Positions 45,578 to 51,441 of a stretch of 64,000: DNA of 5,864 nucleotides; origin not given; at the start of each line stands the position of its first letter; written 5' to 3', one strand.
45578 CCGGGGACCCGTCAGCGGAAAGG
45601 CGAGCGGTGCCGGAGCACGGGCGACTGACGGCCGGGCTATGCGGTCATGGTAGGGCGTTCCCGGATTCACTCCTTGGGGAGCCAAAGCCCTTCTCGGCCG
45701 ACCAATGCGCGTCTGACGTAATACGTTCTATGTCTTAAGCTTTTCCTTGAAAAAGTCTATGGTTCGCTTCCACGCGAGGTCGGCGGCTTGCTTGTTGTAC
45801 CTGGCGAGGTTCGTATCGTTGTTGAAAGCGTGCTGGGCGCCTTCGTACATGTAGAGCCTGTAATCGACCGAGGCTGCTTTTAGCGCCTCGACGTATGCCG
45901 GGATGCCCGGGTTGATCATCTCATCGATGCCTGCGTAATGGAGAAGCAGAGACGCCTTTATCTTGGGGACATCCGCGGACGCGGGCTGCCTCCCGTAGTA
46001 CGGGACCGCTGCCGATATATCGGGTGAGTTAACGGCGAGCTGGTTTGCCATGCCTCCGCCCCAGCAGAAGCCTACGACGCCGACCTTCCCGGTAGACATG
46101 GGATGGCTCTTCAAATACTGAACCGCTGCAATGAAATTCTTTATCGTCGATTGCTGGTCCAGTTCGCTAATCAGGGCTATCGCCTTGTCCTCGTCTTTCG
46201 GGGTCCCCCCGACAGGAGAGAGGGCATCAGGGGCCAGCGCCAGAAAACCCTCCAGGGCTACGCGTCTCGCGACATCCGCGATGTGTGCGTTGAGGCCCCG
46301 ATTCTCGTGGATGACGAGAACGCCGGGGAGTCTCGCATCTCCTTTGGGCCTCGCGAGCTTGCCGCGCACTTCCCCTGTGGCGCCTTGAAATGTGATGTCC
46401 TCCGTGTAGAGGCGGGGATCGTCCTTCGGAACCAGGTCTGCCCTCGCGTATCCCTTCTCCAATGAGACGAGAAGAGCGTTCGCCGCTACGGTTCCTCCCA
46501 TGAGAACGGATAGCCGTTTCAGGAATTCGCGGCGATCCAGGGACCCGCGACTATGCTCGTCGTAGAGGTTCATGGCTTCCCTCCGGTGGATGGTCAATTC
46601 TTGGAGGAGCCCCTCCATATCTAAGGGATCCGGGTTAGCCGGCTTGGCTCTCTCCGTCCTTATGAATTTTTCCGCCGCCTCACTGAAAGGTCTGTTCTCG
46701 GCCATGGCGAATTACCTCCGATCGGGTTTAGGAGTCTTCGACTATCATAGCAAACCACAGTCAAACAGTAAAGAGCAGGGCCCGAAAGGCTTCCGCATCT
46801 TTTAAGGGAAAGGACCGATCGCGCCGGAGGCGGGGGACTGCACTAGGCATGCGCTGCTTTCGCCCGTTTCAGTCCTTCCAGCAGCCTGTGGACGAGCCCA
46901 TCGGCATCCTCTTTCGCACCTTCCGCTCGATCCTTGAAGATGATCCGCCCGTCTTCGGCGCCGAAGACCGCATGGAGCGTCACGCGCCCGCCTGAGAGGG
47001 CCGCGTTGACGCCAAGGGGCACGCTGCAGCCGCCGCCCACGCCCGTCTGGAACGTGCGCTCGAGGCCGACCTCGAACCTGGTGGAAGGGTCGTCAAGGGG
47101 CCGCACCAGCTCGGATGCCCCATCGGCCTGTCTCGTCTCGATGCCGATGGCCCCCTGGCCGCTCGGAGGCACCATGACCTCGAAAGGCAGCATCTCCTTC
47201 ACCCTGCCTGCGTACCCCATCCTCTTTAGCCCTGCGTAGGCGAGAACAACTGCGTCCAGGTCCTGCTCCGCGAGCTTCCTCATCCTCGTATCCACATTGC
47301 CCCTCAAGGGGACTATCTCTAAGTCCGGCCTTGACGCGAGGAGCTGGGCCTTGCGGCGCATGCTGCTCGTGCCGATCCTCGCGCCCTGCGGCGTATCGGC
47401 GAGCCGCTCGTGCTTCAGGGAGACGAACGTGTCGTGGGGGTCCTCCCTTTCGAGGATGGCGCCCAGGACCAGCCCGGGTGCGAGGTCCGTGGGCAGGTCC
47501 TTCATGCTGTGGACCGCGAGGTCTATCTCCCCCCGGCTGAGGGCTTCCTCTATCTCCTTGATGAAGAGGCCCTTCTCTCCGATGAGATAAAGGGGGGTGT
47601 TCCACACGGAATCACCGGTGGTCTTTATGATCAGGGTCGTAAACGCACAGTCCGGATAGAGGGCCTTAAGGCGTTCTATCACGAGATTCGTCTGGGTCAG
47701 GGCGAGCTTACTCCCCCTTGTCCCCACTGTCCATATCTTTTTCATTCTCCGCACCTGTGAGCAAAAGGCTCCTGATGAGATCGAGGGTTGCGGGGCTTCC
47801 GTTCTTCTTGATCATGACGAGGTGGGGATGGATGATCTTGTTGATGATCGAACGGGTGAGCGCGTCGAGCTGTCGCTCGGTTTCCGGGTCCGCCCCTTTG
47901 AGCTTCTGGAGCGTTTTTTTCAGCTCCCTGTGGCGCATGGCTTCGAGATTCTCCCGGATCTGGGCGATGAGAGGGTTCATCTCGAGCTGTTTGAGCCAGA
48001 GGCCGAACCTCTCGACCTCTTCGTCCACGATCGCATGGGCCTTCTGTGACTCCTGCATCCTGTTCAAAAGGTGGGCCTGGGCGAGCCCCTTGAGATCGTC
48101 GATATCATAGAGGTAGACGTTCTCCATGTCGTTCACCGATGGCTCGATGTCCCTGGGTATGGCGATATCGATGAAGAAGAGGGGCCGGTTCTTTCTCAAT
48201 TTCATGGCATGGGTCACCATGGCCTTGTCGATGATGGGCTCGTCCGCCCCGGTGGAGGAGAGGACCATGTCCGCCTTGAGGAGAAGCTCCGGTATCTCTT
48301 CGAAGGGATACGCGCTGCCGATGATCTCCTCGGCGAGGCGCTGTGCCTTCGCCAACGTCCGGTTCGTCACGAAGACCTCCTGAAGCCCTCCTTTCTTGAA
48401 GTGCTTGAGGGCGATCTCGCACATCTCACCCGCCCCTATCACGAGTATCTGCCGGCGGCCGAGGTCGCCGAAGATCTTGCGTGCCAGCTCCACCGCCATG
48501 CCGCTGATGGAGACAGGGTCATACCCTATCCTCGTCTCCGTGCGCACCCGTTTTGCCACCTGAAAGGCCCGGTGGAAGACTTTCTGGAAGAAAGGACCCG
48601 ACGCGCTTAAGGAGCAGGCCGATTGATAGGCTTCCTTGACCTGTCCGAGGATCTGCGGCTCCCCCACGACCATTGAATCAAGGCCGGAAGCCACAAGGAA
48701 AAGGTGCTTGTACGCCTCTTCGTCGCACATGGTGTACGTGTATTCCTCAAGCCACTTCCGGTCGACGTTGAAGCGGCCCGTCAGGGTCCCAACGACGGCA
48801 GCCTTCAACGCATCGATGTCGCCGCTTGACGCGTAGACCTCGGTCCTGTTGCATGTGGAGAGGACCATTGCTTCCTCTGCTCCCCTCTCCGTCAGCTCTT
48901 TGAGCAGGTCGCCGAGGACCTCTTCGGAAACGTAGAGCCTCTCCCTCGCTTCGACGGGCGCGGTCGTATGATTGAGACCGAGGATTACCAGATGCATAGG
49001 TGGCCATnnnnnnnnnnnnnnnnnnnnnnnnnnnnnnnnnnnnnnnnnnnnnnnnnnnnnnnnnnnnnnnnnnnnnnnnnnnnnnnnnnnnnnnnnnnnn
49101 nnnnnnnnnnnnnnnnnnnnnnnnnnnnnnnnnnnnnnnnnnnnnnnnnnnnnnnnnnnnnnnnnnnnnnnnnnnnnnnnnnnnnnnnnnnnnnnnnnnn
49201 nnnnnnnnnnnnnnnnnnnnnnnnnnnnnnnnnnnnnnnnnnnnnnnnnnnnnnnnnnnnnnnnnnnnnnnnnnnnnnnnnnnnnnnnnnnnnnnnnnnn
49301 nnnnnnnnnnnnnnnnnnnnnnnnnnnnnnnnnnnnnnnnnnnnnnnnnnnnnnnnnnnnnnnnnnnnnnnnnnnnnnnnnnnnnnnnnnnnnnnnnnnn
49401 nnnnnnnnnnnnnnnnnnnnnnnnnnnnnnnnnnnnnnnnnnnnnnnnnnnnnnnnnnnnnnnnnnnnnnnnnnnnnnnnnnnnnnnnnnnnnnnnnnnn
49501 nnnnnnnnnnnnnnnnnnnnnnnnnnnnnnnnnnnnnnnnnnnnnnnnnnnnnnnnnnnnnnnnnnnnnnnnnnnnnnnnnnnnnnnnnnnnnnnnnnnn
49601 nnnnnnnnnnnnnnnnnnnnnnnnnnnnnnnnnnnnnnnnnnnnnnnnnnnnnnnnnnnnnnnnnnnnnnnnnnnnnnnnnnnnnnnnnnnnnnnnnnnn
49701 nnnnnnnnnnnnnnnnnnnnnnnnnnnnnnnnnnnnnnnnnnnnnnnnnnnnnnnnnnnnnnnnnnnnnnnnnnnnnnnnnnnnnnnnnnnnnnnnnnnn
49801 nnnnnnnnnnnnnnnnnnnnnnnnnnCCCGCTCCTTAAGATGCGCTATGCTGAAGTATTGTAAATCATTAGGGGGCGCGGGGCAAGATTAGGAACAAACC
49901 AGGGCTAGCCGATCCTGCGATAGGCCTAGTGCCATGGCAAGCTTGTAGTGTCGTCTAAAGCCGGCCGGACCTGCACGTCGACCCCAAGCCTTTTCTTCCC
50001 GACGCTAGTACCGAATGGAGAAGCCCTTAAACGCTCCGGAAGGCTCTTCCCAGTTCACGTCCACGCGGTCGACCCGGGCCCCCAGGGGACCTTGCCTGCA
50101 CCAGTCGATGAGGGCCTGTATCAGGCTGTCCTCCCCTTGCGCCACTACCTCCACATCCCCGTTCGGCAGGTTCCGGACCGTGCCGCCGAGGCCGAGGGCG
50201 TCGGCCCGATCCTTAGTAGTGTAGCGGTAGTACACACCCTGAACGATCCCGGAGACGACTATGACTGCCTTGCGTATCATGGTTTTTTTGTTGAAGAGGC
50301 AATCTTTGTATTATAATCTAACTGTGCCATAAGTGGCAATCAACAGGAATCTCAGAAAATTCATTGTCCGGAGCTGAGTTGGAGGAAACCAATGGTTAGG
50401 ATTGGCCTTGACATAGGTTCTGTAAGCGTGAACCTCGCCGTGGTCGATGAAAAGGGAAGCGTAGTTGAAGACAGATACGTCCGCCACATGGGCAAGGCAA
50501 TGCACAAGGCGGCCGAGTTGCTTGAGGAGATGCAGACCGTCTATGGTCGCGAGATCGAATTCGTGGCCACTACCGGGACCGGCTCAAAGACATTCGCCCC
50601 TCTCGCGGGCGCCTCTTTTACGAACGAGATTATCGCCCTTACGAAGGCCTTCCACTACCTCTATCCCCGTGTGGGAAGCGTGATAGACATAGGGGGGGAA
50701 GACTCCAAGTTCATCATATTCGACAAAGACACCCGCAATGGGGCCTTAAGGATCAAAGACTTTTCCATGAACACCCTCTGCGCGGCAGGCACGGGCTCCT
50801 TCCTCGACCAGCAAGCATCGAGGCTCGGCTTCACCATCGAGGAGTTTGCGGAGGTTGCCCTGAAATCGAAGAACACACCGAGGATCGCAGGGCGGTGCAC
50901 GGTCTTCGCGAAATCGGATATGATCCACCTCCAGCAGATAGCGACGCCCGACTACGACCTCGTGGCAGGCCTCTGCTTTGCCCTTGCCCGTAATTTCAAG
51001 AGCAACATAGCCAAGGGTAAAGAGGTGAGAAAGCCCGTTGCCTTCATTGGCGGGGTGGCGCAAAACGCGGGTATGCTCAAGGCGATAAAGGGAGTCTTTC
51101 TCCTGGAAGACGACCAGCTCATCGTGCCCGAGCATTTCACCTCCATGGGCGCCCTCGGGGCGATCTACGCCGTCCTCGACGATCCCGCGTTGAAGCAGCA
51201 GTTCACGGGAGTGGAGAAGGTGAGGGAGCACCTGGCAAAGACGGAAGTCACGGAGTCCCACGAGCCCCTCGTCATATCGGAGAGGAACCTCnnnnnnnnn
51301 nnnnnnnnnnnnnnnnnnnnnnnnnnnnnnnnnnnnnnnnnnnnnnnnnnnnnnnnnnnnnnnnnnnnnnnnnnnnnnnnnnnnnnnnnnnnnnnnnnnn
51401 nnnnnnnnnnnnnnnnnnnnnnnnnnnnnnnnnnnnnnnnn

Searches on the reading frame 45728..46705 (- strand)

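Call 95: search_protein_families(library=pfam, proteins=[window:45728-46705:-], max_evalue=0.00001)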
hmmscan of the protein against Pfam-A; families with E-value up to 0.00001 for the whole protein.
window:45728-46705:- (325 aa): 2 families
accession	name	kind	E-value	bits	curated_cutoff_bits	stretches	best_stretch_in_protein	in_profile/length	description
PF01738.24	DLH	-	8.5e-52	176.3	21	1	114-321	2-215/217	Dienelactone hydrolase family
PF08840.17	BAAT_C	-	3.7e-08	34.1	20.9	1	190-245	5-61/210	BAAT / Acyl-CoA thioester hydrolase C terminal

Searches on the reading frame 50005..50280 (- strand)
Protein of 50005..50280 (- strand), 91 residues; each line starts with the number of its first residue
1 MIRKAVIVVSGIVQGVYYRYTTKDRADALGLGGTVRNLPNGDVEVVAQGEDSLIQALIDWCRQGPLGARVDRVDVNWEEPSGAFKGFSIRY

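Call 65: search_protein_families(library=ncbifam, proteins=[window:50005-50280:-], max_evalue=0.001)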
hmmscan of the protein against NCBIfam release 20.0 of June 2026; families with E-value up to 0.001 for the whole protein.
window:50005-50280:- (91 aa): 30 families (the best 25 are shown)
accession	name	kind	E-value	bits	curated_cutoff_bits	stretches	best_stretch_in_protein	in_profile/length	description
NF011013.0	PRK14441.1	equivalog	1.9e-27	95.1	114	1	4-91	6-93/93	acylphosphatase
NF011011.0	PRK14438.1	equivalog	4e-26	90.9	109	1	3-91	3-91/91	acylphosphatase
NF011016.0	PRK14444.1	equivalog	7e-26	90.5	103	1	3-89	4-90/92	acylphosphatase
NF011000.0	PRK14426.1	equivalog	3.3e-24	84.8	89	1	5-90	6-92/92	acylphosphatase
NF011010.0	PRK14436.1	equivalog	5.8e-24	84.3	117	1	4-89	5-89/91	acylphosphatase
NF011007.0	PRK14433.1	equivalog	2.4e-23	82.1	100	1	4-89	3-87/88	acylphosphatase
NF011020.0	PRK14449.1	equivalog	2e-22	79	103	1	2-89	2-89/90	acylphosphatase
NF011019.0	PRK14448.1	equivalog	9.6e-22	76.9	100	1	1-91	1-90/90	acylphosphatase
NF011003.0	PRK14429.1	equivalog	7.2e-21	74.1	90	1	3-89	2-88/91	acylphosphatase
NF011021.0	PRK14450.1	equivalog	4.6e-20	71.4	109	1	7-91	6-91/91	acylphosphatase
NF011001.0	PRK14427.1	equivalog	1.4e-19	70.4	100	1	9-91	23-105/105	acylphosphatase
NF011014.0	PRK14442.1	equivalog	5.7e-19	68.4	98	1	8-90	9-90/91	acylphosphatase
NF011017.0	PRK14445.1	equivalog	1.2e-18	67.1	97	1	2-91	3-92/92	acylphosphatase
NF011023.0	PRK14452.1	equivalog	1.3e-18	67.1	113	1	7-75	24-92/107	acylphosphatase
NF011004.0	PRK14430.1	equivalog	1.4e-18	67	101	1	7-90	8-89/92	acylphosphatase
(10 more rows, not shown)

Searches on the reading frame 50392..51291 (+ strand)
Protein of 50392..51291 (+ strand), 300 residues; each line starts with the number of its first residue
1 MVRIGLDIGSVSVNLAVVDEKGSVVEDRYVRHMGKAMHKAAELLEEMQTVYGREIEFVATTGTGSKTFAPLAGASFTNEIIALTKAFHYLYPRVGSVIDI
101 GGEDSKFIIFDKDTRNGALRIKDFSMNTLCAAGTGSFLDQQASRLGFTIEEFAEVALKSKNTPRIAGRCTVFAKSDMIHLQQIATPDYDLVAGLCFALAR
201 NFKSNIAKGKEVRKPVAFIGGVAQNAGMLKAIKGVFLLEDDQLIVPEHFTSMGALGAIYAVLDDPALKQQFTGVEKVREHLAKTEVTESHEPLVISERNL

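Call 56: search_solved_structures(query=window:50392-51291:+, max_evalue=0.001, show_alignments=2)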
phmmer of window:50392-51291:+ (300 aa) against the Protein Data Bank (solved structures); distinct sequences matched with E-value up to 0.001: 5.
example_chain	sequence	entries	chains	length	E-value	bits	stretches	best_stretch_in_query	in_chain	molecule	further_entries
4eht_A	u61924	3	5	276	2.2e-29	106.2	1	2-265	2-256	Activator of 2-hydroxyisocaproyl-CoA dehydratase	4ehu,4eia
1hux_A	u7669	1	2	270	7.2e-25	91.4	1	3-247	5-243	ACTIVATOR OF (R)-2-HYDROXYGLUTARYL-COA DEHYDRATASE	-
9gai_D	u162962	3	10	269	2.5e-23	86.3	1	5-262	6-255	3-methylbenzoyl-CoA reductase alpha subunit MbdQ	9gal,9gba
9gai_C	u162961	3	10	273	2.8e-21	79.6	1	3-235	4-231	3-methylbenzoyl-CoA reductase delta subunit MbdP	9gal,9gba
7yyl_E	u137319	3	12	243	3.5e-19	72.7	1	4-257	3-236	Putative CoA-substrate-specific enzyme activase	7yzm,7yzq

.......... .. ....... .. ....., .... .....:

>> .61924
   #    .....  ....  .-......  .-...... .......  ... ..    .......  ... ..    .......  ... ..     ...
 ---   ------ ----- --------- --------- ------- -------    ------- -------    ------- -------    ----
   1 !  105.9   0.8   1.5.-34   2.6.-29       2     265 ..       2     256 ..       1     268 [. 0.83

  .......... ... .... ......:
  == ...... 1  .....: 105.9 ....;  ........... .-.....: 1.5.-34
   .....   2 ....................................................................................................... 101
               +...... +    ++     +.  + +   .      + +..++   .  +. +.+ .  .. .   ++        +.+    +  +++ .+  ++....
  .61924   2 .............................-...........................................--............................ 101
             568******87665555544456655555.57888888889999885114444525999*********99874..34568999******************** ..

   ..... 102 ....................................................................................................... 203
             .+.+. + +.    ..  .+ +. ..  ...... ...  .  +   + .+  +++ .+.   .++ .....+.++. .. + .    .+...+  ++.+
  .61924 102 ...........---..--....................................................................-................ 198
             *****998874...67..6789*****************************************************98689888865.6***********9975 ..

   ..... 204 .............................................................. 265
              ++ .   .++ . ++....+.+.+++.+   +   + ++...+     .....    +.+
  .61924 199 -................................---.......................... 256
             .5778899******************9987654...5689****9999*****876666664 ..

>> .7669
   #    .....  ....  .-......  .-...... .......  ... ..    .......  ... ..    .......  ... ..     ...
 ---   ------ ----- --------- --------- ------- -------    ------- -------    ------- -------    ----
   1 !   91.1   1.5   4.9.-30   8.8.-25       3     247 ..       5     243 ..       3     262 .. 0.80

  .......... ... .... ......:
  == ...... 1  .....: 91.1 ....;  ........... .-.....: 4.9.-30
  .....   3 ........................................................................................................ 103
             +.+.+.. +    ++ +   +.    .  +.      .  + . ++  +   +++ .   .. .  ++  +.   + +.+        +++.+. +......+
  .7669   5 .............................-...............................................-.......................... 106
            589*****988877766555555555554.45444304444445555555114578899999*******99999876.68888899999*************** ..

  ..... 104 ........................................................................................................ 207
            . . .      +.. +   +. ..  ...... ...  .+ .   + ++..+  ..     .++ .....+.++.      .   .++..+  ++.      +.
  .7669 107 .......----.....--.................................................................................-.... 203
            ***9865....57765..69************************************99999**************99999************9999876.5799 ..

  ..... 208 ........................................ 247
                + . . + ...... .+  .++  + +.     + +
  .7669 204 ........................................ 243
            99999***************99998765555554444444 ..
